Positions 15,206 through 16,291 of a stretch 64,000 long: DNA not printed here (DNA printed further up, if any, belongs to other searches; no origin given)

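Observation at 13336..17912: Operon HD-hydrolase / CitF-like CoA-transferase / short citrate-synthase-like lyase / fused aconitase without ACP, CitD, CitE or CitXG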

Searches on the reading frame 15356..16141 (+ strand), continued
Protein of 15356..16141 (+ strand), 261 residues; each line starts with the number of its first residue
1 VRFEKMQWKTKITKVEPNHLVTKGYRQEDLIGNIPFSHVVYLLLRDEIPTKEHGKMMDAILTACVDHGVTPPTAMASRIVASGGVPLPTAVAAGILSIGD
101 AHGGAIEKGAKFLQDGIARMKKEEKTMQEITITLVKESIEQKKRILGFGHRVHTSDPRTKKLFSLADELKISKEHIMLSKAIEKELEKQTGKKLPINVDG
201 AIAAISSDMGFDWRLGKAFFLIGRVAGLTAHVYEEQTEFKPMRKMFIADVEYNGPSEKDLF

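Call 69: search_solved_structures(query=L101:2691-4253:+, max_evalue=1e-10)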
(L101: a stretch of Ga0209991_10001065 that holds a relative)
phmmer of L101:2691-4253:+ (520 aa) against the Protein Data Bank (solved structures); distinct sequences matched with E-value up to 1e-10: 19.
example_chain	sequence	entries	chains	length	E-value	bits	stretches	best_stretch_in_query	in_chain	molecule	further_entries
3ufx_B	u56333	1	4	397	3.2e-72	247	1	3-372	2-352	Succinyl-CoA synthetase beta subunit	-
6mgg_B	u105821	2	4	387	5.6e-41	143.9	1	3-381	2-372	Succinate--CoA ligase [ADP-forming] subunit beta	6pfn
1cqi_B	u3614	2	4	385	3.5e-39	138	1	3-368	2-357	PROTEIN (SUCCINYL-COA SYNTHETASE BETA CHAIN) | SUCCINYL-COA SYNTHETASE BETA CHAIN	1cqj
1jkj_B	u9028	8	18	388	3.6e-39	137.9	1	3-368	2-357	succinyl-CoA synthetase beta subunit | SUCCINYL-COA SYNTHETASE, BETA SUBUNIT | Succinyl-CoA synthetase beta chain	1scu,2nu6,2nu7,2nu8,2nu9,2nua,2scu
1jll_B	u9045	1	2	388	2.4e-38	135.2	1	3-368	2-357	succinyl-CoA synthetase beta subunit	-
6wcv_B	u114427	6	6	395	4.7e-38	134.3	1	4-373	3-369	Succinate--CoA ligase [GDP-forming] subunit beta, mitochondrial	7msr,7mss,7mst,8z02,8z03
6hxq_B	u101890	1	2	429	3e-37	131.6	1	3-404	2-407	Citryl-CoA synthetase large subunit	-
1euc_B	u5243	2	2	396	3.7e-37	131.3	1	1-372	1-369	SUCCINYL-COA SYNTHETASE, BETA CHAIN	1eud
2fp4_B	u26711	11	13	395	8.8e-37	130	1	4-372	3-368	Succinyl-CoA ligase [GDP-forming] beta-chain, mitochondrial | Succinyl-CoA ligase [GDP-forming] subunit beta, mitochondrial | Succinate--CoA ligase [GDP-forming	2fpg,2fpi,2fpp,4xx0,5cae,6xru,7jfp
6g4q_B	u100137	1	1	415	1.1e-35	126.4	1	3-368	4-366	Succinate--CoA ligase [ADP-forming] subunit beta, mitochondrial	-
9swj_D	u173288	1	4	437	1.4e-35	126.1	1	3-368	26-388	Succinate--CoA ligase [ADP-forming] subunit beta, mitochondrial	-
6mel_B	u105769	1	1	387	3.7e-33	118.1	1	4-379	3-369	Succinate--CoA ligase [ADP-forming] subunit beta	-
6hxj_A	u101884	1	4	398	5.1e-32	114.3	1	1-351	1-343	ATP-citrate lyase beta-subunit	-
6no3_A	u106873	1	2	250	3.8e-28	101.5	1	4-217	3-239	Succinate--CoA ligase [ADP-forming] subunit beta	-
6no0_A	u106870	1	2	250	1e-27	100.2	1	4-217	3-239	Succinate--CoA ligase [ADP-forming] subunit beta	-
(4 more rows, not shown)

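Call 70: search_solved_structures(query=L101:4310-5215:+, max_evalue=1e-30)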
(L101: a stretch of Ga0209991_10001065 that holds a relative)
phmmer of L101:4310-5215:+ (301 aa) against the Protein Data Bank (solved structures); distinct sequences matched with E-value up to 1e-30: 22.
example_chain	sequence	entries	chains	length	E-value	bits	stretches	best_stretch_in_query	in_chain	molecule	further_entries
2yv2_A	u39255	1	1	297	3.3e-85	289.2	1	1-295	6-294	Succinyl-CoA synthetase alpha chain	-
2yv1_A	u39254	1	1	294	4.7e-76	259.1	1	3-297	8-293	Succinyl-CoA ligase [ADP-forming] subunit alpha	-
3ufx_A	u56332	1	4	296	1e-68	235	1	3-297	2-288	succinyl-CoA synthetase alpha subunit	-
1oi7_A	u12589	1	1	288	6.2e-68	232.5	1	3-297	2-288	SUCCINYL-COA SYNTHETASE ALPHA CHAIN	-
6mgg_A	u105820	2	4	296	7.6e-63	215.8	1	1-290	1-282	Succinate--CoA ligase [ADP-forming] subunit alpha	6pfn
6mel_A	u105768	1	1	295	3.6e-62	213.6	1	1-298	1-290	Succinate--CoA ligase subunit alpha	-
2nu8_A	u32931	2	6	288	1.1e-61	212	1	3-290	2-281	Succinyl-CoA ligase [ADP-forming] subunit alpha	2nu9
2nu7_A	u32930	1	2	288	4.1e-61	210.1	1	3-290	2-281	Succinyl-CoA ligase [ADP-forming] subunit alpha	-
1jkj_A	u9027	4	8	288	4.6e-61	209.9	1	3-290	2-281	succinyl-CoA synthetase alpha subunit | SUCCINYL-COA SYNTHETASE, ALPHA SUBUNIT | PROTEIN (SUCCINYL-COA LIGASE)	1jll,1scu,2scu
2nu6_A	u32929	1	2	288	5.7e-61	209.6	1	3-290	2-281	Succinyl-CoA ligase [ADP-forming] subunit alpha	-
1cqi_A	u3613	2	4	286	5.7e-61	209.6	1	3-290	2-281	PROTEIN (SUCCINYL-COA SYNTHETASE ALPHA CHAIN) | SUCCINYL-COA SYNTHETASE ALPHA CHAIN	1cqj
2nua_A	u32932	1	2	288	6.4e-61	209.5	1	3-290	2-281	Succinyl-CoA ligase [ADP-forming] subunit alpha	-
2fp4_A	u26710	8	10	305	1.3e-55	192.1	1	4-282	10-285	Succinyl-CoA ligase [GDP-forming] alpha-chain, mitochondrial | Succinate--CoA ligase [ADP/GDP-forming] subunit alpha, mitochondrial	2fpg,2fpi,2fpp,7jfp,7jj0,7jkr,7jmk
1euc_A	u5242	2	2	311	1.4e-55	192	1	4-282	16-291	SUCCINYL-COA SYNTHETASE, ALPHA CHAIN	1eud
4xx0_A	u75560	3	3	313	1.4e-55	191.9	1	4-282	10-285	Succinyl-CoA ligase [ADP/GDP-forming] subunit alpha, mitochondrial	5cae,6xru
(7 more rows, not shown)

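Call 72: search_solved_structures(query=L065:5885-7069:+, max_evalue=1e-20)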
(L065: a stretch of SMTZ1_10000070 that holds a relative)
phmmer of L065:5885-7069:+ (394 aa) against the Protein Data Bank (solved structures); distinct sequences matched with E-value up to 1e-20: 13.
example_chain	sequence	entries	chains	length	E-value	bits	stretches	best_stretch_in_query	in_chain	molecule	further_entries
3ufx_B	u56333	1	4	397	3.1e-74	253.6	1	1-358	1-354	Succinyl-CoA synthetase beta subunit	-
6mgg_B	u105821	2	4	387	2.3e-64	221.1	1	1-358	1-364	Succinate--CoA ligase [ADP-forming] subunit beta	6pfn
1cqi_B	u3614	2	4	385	1.5e-61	211.8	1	1-357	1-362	PROTEIN (SUCCINYL-COA SYNTHETASE BETA CHAIN) | SUCCINYL-COA SYNTHETASE BETA CHAIN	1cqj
1jkj_B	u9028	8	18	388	1.6e-61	211.8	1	1-357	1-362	succinyl-CoA synthetase beta subunit | SUCCINYL-COA SYNTHETASE, BETA SUBUNIT | Succinyl-CoA synthetase beta chain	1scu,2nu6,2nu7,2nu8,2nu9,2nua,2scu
1jll_B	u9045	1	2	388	1.1e-60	209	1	1-357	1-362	succinyl-CoA synthetase beta subunit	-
6mel_B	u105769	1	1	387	7.8e-57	196.3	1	1-370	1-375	Succinate--CoA ligase [ADP-forming] subunit beta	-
6g4q_B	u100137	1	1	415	1.2e-48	169.4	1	3-356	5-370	Succinate--CoA ligase [ADP-forming] subunit beta, mitochondrial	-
9swj_D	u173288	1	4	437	1.4e-48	169.2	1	3-356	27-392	Succinate--CoA ligase [ADP-forming] subunit beta, mitochondrial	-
6wcv_B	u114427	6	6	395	1.7e-48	168.9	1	1-358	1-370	Succinate--CoA ligase [GDP-forming] subunit beta, mitochondrial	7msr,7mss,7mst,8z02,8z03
2fp4_B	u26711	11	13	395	2.6e-47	165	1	1-357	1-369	Succinyl-CoA ligase [GDP-forming] beta-chain, mitochondrial | Succinyl-CoA ligase [GDP-forming] subunit beta, mitochondrial | Succinate--CoA ligase [GDP-forming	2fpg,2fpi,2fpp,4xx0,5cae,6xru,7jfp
1euc_B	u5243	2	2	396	4.4e-47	164.2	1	2-357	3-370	SUCCINYL-COA SYNTHETASE, BETA CHAIN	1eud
6hxq_B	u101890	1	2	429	6.6e-37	130.7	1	1-311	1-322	Citryl-CoA synthetase large subunit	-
6hxj_A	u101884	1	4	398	1.1e-21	80.7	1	3-316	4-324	ATP-citrate lyase beta-subunit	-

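Call 75: search_protein_families(library=pfam, proteins=[L065:5885-7069:+, L065:7080-7958:+, L097:5377-7083:+], max_evalue=0.01)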
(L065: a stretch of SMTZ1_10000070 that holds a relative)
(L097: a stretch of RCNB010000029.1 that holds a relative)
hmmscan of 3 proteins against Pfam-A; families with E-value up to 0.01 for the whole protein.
L065:5885-7069:+ (394 aa): 6 families
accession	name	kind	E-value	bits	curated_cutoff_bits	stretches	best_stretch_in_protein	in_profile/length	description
PF08442.15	ATP-grasp_2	-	6.8e-55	186.3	29.5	1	2-193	1-202/202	ATP-grasp domain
PF24948.1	Citrate_synth_N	-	9.2e-15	55.1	83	1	39-215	53-227/232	ATP-citrate synthase ATP-grasp domain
PF00549.24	Ligase_CoA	-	9.8e-14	52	24.5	1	260-360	4-111/128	CoA-ligase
PF01071.24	GARS_A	-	1.2e-05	25.7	27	1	9-115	7-111/194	Phosphoribosylglycinamide synthetase, ATP-grasp (A) domain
PF02786.22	CPSase_L_D2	-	0.00015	21.8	19.8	1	27-107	28-104/211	Carbamoyl-phosphate synthase L chain, ATP binding domain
PF13549.11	ATP-grasp_5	-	0.0013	18.6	27.6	0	3-106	10-120/221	ATP-grasp domain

L065:7080-7958:+ (292 aa): 4 families
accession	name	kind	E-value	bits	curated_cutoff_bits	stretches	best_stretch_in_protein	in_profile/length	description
PF02629.25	CoA_binding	-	1.1e-24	87.5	22.3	1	6-99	1-96/97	CoA binding domain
PF00549.24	Ligase_CoA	-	6.3e-15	55.9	24.5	1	153-271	2-127/128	CoA-ligase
PF13607.11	Succ_CoA_lig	-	1.1e-07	32.1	27.4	1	146-281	1-132/138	Succinyl-CoA ligase like flavodoxin domain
PF13380.12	CoA_binding_2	-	7.4e-05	23.6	22.8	1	25-129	20-114/116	CoA binding domain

L097:5377-7083:+ (568 aa): 6 families
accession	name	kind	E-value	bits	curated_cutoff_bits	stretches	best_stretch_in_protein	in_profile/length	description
PF08442.15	ATP-grasp_2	-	2.6e-51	174.5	29.5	1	37-228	2-201/202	ATP-grasp domain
PF13549.11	ATP-grasp_5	-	3.9e-13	49.7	27.6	1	36-244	9-221/221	ATP-grasp domain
PF16114.10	Citrate_bind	-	1.5e-06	28.4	26.8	1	306-353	36-85/177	ATP citrate lyase citrate-binding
PF02786.22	CPSase_L_D2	-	0.0015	18.5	19.8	1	42-133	5-94/211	Carbamoyl-phosphate synthase L chain, ATP binding domain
PF13237.11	Fer4_10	-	0.0048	17.2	25.5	1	468-524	2-52/53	4Fe-4S dicluster domain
PF13187.11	Fer4_9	-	0.0078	16.7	27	0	474-525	1-48/52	4Fe-4S dicluster domain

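Call 77: search_protein_families(library=pfam, proteins=[L097:2794-3921:+, L097:3911-4780:+, L097:1159-2436:+, L098:2871-4667:+, L098:11144-13243:+, L098:13350-16646:+, L100:3699-5351:+, L064:38-1225:+, L064:1195-2346:+, L100:11106-12092:+])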
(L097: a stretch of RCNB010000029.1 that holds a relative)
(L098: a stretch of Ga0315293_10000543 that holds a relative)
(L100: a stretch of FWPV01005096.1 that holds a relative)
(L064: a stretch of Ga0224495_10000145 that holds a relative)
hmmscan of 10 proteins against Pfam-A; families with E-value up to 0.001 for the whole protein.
L097:2794-3921:+ (375 aa): 1 family
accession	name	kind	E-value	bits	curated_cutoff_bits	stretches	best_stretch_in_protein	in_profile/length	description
PF13490.11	zf-HC2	-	1.7e-07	31.6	22.2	1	112-146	1-35/35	Putative zinc-finger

L097:3911-4780:+ (289 aa): 4 families
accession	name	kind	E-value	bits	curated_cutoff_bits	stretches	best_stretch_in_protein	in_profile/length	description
PF13174.12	TPR_6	-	2.5e-08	34.5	26.3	0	39-64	8-33/33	Tetratricopeptide repeat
PF13646.12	HEAT_2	-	7.5e-06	26.6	27.7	1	122-186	26-86/88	HEAT repeats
PF13424.12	TPR_12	-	0.00017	22.1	30.1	0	38-95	10-71/77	Tetratricopeptide repeat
PF13432.12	TPR_16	-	0.00028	21.7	32.7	1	37-97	3-59/65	Tetratricopeptide repeat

L097:1159-2436:+ (425 aa): 1 family
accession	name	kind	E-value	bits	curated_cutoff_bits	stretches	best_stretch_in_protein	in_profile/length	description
PF12698.13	ABC2_membrane_3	-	5.5e-51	174.1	31.6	1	19-398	1-345/347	ABC-2 family transporter protein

L098:2871-4667:+ (598 aa): 7 families
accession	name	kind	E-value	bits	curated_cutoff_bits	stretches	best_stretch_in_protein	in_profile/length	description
PF12796.13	Ank_2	-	4.2e-56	187.9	27.3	5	25-116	3-90/90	Ankyrin repeats (3 copies)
PF00023.36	Ank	-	2.4e-33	112.7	21.1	2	252-282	2-32/33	Ankyrin repeat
PF13637.12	Ank_4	-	1.5e-32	111.3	22.7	3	126-173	3-50/50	Ankyrin repeats (many copies)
PF13857.12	Ank_5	-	5.6e-30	103.5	27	4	39-93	2-56/56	Ankyrin repeats (many copies)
PF07676.18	PD40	-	1.8e-21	76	20.9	3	549-580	1-33/38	WD40-like Beta Propeller Repeat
PF13606.12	Ank_3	-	2.3e-21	73.7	22.3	0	251-280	1-30/30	Ankyrin repeat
PF24521.3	Ank_KRIT1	-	3.6e-08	33.7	80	0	19-132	18-131/149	KRIT1 ankyrin-repeats domain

L098:11144-13243:+ (699 aa): 0 families

L098:13350-16646:+ (1098 aa): 5 families
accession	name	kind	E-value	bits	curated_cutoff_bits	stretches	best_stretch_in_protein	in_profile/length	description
PF15902.12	Sortilin-Vps10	-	3.7e-28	98.9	33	3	136-259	3-113/446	Sortilin, neurotensin receptor 3,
PF02012.26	BNR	-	4e-11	41.6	27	0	189-198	2-11/12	BNR/Asp-box repeat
PF15899.11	BNR_6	-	8.3e-10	38.2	27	0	526-538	2-14/14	BNR-Asp box repeat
PF14870.12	PSII_BNR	-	3.9e-09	36.6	27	0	297-395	42-138/303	Photosynthesis system II assembly factor YCF48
PF13088.12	BNR_2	-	1.5e-08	34.8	31.4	1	598-665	85-154/277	BNR repeat-like domain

L100:3699-5351:+ (550 aa): 2 families
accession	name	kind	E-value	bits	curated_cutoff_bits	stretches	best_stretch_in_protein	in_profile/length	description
PF04389.22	Peptidase_M28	-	2.5e-33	115.9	21.3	1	325-524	1-192/193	Peptidase family M28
PF01546.33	Peptidase_M20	-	8.3e-10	39.3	24.6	1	352-430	30-98/206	Peptidase family M20/M25/M40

L064:38-1225:+ (395 aa): 2 families
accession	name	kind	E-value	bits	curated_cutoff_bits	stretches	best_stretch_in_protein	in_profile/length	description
PF00155.27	Aminotran_1_2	-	4.7e-59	200.8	19.7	1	44-383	3-360/361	Aminotransferase class I and II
PF01276.26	OKR_DC_1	-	4.1e-05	22.9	27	1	113-212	93-207/417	Orn/Lys/Arg decarboxylase, major domain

L064:1195-2346:+ (383 aa): 0 families

L100:11106-12092:+ (329 aa): 4 families
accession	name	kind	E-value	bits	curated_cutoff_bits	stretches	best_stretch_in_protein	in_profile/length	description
PF13088.12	BNR_2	-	6.5e-27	95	31.4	1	106-306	10-203/277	BNR repeat-like domain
PF13859.12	BNR_3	-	9e-13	48.7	27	1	88-302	8-211/308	BNR repeat-like domain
PF24316.1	Tli3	-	3.5e-08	34.3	27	0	75-137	48-107/129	T6SS Tli3 immunity protein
PF02012.26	BNR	-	1.4e-07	30.9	27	0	184-193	2-11/12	BNR/Asp-box repeat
